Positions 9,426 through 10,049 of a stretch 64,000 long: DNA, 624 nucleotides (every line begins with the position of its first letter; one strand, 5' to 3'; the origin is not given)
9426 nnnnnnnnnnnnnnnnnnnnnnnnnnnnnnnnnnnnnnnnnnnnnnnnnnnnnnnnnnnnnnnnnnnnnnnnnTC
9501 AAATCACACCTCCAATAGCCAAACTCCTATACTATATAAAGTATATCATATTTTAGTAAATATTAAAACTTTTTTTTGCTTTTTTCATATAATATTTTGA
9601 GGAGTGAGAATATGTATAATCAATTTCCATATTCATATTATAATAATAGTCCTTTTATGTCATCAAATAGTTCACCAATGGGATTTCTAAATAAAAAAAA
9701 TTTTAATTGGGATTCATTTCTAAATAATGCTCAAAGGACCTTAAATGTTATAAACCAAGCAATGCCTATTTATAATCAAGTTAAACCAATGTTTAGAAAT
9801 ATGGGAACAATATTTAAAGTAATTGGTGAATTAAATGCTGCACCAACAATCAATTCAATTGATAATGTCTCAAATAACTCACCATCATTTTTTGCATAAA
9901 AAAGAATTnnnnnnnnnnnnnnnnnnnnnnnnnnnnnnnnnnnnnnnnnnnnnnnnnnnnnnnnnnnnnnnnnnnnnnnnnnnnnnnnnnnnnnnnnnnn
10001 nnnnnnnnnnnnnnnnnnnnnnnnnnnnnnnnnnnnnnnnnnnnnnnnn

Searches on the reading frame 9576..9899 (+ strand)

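Call 4: search_protein_families(library=pfam, proteins=[window:9576-9899:+], max_evalue=0.01)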
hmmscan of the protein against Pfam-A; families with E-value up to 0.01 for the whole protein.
window:9576-9899:+ (107 aa): 1 family
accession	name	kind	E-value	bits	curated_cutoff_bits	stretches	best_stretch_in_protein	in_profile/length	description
PF14181.11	YqfQ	-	1.2e-05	26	27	1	44-88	50-94/166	YqfQ-like protein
